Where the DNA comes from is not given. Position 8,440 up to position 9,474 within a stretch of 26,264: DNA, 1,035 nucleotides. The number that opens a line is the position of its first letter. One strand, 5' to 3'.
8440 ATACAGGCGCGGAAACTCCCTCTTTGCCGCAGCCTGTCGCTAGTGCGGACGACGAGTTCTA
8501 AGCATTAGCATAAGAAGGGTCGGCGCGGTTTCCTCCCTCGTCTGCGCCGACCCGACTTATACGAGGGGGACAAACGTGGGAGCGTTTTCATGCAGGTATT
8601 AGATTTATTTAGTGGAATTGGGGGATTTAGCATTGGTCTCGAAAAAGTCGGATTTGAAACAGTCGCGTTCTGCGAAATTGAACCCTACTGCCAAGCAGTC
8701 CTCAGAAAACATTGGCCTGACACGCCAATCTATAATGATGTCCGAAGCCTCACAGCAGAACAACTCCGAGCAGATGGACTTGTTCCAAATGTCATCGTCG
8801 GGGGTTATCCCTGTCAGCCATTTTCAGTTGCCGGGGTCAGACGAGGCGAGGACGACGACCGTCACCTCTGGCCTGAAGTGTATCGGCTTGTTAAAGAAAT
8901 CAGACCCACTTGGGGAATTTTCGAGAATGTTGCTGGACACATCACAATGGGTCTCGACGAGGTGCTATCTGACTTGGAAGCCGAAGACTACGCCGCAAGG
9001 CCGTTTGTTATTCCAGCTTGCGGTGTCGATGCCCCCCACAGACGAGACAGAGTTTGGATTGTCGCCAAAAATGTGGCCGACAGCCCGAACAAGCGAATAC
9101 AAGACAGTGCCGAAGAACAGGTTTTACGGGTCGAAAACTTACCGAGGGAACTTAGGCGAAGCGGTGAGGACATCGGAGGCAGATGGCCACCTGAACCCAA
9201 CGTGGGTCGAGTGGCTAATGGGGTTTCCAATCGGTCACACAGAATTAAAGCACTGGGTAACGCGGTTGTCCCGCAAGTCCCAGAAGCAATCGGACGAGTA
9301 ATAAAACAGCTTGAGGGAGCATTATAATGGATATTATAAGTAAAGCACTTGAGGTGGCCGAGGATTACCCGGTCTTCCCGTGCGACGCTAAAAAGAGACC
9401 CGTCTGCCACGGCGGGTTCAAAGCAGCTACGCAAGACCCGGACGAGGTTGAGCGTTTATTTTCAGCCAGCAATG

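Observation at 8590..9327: Methyltransferase locus is open in two same-strand frames; the embedded +1 ORF carries a motif-IX-like element the main frame lacks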

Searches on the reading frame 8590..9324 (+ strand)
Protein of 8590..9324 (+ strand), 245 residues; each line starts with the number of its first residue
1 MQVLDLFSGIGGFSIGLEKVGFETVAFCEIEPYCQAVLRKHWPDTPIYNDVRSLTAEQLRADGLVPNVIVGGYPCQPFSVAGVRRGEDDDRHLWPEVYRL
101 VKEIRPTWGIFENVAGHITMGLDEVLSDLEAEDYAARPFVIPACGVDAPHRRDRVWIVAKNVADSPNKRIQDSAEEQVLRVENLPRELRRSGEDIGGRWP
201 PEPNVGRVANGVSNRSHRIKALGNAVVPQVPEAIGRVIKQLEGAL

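Call 3: search_protein_families(library=pfam, proteins=[window:8590-9324:+, window:8612-9298:+], max_evalue=1)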
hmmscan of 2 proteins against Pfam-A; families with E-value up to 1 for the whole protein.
window:8590-9324:+ (245 aa): 2 families
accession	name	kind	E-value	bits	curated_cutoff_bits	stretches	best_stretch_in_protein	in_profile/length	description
PF00145.23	DNA_methylase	-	2.8e-43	149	22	1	1-166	1-167/324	C-5 cytosine-specific DNA methylase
PF02475.24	TRM5-TYW2_MTfase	-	0.085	13.2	28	1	3-40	40-78/164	TRM5/TYW2 methyltransferase domain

window:8612-9298:+ (229 aa): 1 family
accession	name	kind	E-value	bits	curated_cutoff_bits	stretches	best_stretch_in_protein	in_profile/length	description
PF15848.10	ODAPH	-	0.15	12.8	27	1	107-172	33-101/108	Odontogenesis associated phosphoprotein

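Call 20: search_protein_families(library=phrogs, proteins=[window:8612-9298:+], max_evalue=0.01)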
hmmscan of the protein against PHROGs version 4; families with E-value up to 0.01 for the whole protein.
window:8612-9298:+ (229 aa): 3 families
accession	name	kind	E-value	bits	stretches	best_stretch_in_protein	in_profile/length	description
phrog_1008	-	other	8e-27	95.5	2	36-178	12-158/329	DNA methyltransferase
phrog_26627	-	unknown function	2.9e-07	31.6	1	191-215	32-56/71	-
phrog_27243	-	unknown function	0.00014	22.7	1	185-223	171-209/248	-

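Call 22: find_homologous_proteins(query=window:8612-9298:+)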
Query window:8612-9298:+ (229 aa): 898 proteins with E <= 0.001 among 1077 candidates; the best 120 are listed.
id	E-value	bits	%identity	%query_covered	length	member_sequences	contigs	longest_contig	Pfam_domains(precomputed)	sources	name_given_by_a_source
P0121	1.1e-79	285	95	28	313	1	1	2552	-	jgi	-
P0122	1.0e-76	275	51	100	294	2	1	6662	-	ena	-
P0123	1.6e-68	248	68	65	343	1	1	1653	-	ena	-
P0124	6.5e-67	243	50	90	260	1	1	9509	-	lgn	-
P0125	1.5e-64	235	71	36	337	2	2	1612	-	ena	-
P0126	8.4e-59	217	52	91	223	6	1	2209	-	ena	-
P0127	5.0e-54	201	48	90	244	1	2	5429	-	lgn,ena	-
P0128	1.3e-52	196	82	30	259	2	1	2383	-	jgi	jgi:hypothetical protein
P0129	3.4e-48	182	50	96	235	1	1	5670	-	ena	-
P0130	3.8e-47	179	53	78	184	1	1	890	-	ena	-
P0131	1.3e-45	174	44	96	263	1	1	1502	-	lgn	-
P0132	1.8e-45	173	47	70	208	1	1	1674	-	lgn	-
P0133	3.8e-45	172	49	61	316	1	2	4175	-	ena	-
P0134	3.0e-44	169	57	42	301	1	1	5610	-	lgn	-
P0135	7.6e-44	168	46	71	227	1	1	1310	-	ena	-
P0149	3.7e-41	159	44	72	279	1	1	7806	PF00145.24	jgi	jgi:hypothetical protein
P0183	3.1e-36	143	66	42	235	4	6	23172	-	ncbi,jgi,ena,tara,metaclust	tara:strand:+ start:1072 stop:1779 length:708 start_codon:yes stop_codon:yes gene_type:complete|meta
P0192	1.0e-35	141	52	70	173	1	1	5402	-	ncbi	-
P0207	5.6e-35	139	64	42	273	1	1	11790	-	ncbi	-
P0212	7.5e-35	138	39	85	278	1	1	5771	-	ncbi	-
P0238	5.6e-34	136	53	43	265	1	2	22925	-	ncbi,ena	-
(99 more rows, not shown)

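Call 37: search_protein_families(library=ncbifam, proteins=[window:8612-9298:+, window:8590-9324:+], max_evalue=0.01)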
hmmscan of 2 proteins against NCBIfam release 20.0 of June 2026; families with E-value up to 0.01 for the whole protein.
window:8612-9298:+ (229 aa): 0 families

window:8590-9324:+ (245 aa): 3 families
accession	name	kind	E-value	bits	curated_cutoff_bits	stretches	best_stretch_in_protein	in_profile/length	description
TIGR00675.1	dcm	superfamily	4.5e-32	112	100.65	1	3-173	1-175/329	DNA (cytosine-5-)-methyltransferase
NF007772.0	PRK10458.1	subfamily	4.7e-06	25.4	710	1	3-85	91-189/472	DNA cytosine methylase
NF047730.1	tRNAMtaseTrm5b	equivalog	0.0038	16.4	600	1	3-67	185-253/330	tRNA (guanine(37)-N1)-methyltransferase Trm5b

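Call 61: predict_structure(alignment_id=A4)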
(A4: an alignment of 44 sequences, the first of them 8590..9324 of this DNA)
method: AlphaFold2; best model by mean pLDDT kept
length: 245 residues; sequences in the alignment: 44
mean_pLDDT: 67.2   pTM: 0.67
mean pLDDT of the five models: 67.2, 66.3, 65.6, 64.6, 61.3
residues with pLDDT >= 90: 50; 70-90: 89; 50-70: 34; < 50: 72
segments of 3 or more residues with pLDDT < 50: 75-84, 164-224
pLDDT, mean of each block of 10 residues (from residue 1): 85 89 91 85 91 90 91 53 52 79 90 61 74 83 64 81 43 33 29 30 33 34 60 90 74
secondary structure, 60 per line:
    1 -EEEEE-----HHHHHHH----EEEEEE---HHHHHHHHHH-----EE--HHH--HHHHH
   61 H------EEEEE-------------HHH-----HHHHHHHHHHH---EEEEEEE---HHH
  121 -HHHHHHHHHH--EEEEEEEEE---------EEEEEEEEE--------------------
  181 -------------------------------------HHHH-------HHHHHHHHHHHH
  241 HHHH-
elements in order: E2-6 H12-18 E23-28 H32-41 H56-61 E68-72 H94-104 E108-114 H122-131 E134-142 E152-160 H218-221 H229-244

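Call 81: list_cluster_members(proteins=[P0183, P0192, P0207, P0212, P0238, L001:682-1383:+, L087:904-1656:+, window:8612-9298:+, window:8590-9324:+])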
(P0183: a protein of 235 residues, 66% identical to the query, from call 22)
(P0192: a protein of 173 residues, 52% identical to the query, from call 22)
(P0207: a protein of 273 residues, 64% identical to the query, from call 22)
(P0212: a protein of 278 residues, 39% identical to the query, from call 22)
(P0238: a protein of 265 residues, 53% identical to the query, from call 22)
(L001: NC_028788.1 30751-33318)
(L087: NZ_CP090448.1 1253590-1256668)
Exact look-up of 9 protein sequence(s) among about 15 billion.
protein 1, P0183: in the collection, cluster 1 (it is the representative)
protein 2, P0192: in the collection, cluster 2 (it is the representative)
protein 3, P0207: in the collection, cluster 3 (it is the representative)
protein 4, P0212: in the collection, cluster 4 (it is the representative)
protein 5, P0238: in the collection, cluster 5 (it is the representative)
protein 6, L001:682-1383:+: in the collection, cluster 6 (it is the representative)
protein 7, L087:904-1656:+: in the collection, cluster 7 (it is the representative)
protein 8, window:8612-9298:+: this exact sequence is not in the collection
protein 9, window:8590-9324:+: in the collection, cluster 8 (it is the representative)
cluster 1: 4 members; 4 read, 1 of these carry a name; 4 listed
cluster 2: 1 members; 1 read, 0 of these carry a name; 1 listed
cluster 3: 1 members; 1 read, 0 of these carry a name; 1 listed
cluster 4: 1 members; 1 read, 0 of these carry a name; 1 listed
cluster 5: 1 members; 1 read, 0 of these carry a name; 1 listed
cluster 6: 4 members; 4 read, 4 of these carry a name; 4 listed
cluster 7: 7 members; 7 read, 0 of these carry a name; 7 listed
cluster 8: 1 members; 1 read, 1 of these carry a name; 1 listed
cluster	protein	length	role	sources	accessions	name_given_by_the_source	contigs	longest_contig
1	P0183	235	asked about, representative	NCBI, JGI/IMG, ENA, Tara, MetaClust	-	strand:+ start:1072 stop:1779 length:708 start_codon:yes stop_codon:yes gene_type:complete | TARA_025_SRF_0.22-1.6_scaffold130150_1_gene129995 "" ""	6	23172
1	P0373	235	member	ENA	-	-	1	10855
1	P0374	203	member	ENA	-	-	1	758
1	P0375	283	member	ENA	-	-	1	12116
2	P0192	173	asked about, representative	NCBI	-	-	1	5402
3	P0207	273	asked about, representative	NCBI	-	-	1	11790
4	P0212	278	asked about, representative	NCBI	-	-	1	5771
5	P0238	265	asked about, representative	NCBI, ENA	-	-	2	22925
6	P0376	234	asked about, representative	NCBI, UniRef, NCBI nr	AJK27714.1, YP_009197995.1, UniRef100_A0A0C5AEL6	hypothetical protein DIVA_50 [Paenibacillus phage Diva] | DNA-cytosine methyltransferase n=1 Tax=Paenibacillus phage Diva TaxID=1589750 ... | DNA methyltransferase [Paenibacillus phage Diva]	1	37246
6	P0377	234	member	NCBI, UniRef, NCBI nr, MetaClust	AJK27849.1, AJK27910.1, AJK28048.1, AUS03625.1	DNA methyltransferase [Paenibacillus phage Tadhana] | DNA-cytosine methyltransferase n=8 Tax=Fernvirus TaxID=2843380 RepID=A0A0C5AN41_9CAUD | DNA methyltransferase [Paenibacillus phage Sitara]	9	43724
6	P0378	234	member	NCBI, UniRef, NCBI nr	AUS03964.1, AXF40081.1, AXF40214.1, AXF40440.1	DNA methyltransferase [Paenibacillus phage Jacopo] | DNA cytosine methyltransferase n=7 Tax=Fernvirus TaxID=2843380 RepID=A0A345KQM6_9CAUD | DNA methyltransferase [Paenibacillus phage Likha]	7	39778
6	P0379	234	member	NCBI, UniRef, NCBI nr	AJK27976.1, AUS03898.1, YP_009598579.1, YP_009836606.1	DNA-cytosine methyltransferase [Paenibacillus phage Leyra] | DNA-cytosine methyltransferase n=2 Tax=Fernvirus TaxID=2843380 RepID=A0A2I7SDC0_9CAUD | DNA methyltransferase [Paenibacillus phage Shelly]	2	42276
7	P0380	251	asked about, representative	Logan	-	-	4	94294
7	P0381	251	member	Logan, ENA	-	-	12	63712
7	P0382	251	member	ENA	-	-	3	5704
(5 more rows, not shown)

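Call 83: fold_search(model_id=the predicted structure, library=pdb)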
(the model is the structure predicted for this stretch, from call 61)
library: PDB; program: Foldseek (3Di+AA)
matches with E <= 10: 1588; with E <= 0.001: 433
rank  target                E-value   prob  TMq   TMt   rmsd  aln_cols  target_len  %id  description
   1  2z6q_A                2.5e-13  1.00  0.54  0.42   3.8       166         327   26  Ternary structure of Arg165Ala M.HhaI C5-Cytosine DNA methyltransferase with unmodified DNA and AdoHcy (released 2007-08-28)
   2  2uz4_A                3.6e-13  1.00  0.56  0.42   3.6       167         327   28  HhaI DNA methyltransferase R165N mutant complex with 13mer GCGC-GMGC oligonucleotide and SAH (released 2008-06-03)
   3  2uyc_A                3.9e-13  1.00  0.55  0.42   3.6       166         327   26  HhaI DNA methyltransferase R163N mutant complex with 13mer GCGC-GMGC oligonucleotide and SAH (released 2008-05-27)
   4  1dct_A                5.7e-13  1.00  0.53  0.41   4.1       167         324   25  DNA (CYTOSINE-5) METHYLASE FROM HAEIII COVALENTLY BOUND TO DNA (released 1995-09-15)
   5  3g7u                  6.1e-13  1.00  0.53  0.38   4.1       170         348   30  Crystal structure of putative DNA modification methyltransferase encoded within prophage Cp-933R (E.coli) (released 2009-02-24)
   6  2uyh_A                1.2e-12  1.00  0.55  0.42   3.6       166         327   27  HhaI DNA methyltransferase S87Q-Q237S mutant complex with 13mer GCGC- GMGC oligonucleotide and SAH (released 2008-05-27)
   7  2zcj_A                1.3e-12  1.00  0.56  0.42   3.6       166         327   26  Ternary structure of the Glu119Gln M.HhaI, C5-Cytosine DNA methyltransferase, with unmodified DNA and AdoHcy (released 2007-12-04)
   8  2i9k_A                1.6e-12  1.00  0.55  0.42   3.6       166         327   27  Engineered Extrahelical Base Destabilization Enhances Sequence Discrimination of DNA Methyltransferase M.HhaI (released 2006-10-10)
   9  2z6a_A                2.2e-12  1.00  0.55  0.42   3.8       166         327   26  S-Adenosyl-L-methionine-Dependent Methyl Transfer: Observable Precatalytic Intermediates during DNA Cytosine Methylati (released 2007-08-21)
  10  1fjx_A                2.5e-12  1.00  0.55  0.42   3.8       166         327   27  STRUCTURE OF TERNARY COMPLEX OF HHAI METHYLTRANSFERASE MUTANT (T250G) IN COMPLEX WITH DNA AND ADOHCY (released 2000-12-15)
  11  2z6u_A                3.5e-12  1.00  0.56  0.43   3.8       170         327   26  Ternary structure of the Glu119Ala M.HhaI, C5-Cytosine DNA methyltransferase, with unmodified DNA and AdoHcy (released 2007-11-20)
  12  3ubt_A                3.7e-12  1.00  0.51  0.39   4.9       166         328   24  Crystal Structure of C71S Mutant of DNA Cytosine-5 Methyltransferase M.HaeIII Bound to DNA (released 2012-10-03)
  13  4h0n_A                2.3e-11  1.00  0.52  0.40   6.5       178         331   23  Crystal structure of Spodoptera frugiperda DNMT2 E260A/E261A/K263A mutant (released 2012-11-14)
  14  5lod_A                4.6e-11  1.00  0.50  0.39   6.1       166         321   28  Crystal structure of HhaI DNA methyltransferase in APO form (released 2017-08-16)
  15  8yf3                  6.0e-11  1.00  0.51  0.38   4.4       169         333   24  DNA cytosine C5-carboxymethyltransferase in complex with Cx-SAM (released 2025-09-03)
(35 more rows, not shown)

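Call 84: search_solved_structures(query=A4, max_evalue=0.00001, show_alignments=4)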
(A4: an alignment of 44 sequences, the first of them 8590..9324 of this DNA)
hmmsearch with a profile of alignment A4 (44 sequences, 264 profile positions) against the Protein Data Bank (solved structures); distinct sequences matched with E-value up to 0.00001: 38.
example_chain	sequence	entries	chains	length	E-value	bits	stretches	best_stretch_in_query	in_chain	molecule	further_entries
10mh_A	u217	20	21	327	5.9e-24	88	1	2-164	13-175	PROTEIN (CYTOSINE-SPECIFIC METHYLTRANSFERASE HHAI) | HaeIII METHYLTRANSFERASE | Modification methylase HhaI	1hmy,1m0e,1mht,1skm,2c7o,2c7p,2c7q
1fjx_A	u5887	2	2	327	5.9e-24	88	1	2-164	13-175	HHAI DNA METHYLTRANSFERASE | MODIFICATION METHYLASE HHAI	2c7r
1svu_A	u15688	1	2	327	6.3e-24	87.9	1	2-164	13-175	Modification methylase HhaI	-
2i9k_A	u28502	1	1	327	6.5e-24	87.9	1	2-164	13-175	Modification methylase HhaI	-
2uyh_A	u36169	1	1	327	1.2e-23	87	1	2-164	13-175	MODIFICATION METHYLASE HHAI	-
2zcj_A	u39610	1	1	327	3e-23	85.7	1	2-164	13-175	Modification methylase HhaI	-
2z6u_A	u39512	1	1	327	5e-23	85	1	2-164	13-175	Modification methylase HhaI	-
2uz4_A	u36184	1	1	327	6e-23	84.7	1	2-164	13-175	MODIFICATION METHYLASE HHAI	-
2uyc_A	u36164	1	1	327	6e-23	84.7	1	2-164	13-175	MODIFICATION METHYLASE HHAI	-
2z6q_A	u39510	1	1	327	8.1e-23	84.3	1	2-164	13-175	Modification methylase HhaI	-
2z6a_A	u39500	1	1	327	2.1e-22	83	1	2-164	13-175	Modification methylase HhaI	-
3g7u_A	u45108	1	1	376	6.6e-19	71.5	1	1-165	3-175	Cytosine-specific methyltransferase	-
1dct_A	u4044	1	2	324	7.6e-16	61.4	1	1-162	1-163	PROTEIN (MODIFICATION METHYLASE HAEIII)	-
3ubt_Y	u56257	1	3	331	2.8e-14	56.3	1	1-162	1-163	Modification methylase HaeIII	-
9hgm_A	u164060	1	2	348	6.4e-12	48.6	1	1-165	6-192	tRNA (cytosine(38)-C(5))-methyltransferase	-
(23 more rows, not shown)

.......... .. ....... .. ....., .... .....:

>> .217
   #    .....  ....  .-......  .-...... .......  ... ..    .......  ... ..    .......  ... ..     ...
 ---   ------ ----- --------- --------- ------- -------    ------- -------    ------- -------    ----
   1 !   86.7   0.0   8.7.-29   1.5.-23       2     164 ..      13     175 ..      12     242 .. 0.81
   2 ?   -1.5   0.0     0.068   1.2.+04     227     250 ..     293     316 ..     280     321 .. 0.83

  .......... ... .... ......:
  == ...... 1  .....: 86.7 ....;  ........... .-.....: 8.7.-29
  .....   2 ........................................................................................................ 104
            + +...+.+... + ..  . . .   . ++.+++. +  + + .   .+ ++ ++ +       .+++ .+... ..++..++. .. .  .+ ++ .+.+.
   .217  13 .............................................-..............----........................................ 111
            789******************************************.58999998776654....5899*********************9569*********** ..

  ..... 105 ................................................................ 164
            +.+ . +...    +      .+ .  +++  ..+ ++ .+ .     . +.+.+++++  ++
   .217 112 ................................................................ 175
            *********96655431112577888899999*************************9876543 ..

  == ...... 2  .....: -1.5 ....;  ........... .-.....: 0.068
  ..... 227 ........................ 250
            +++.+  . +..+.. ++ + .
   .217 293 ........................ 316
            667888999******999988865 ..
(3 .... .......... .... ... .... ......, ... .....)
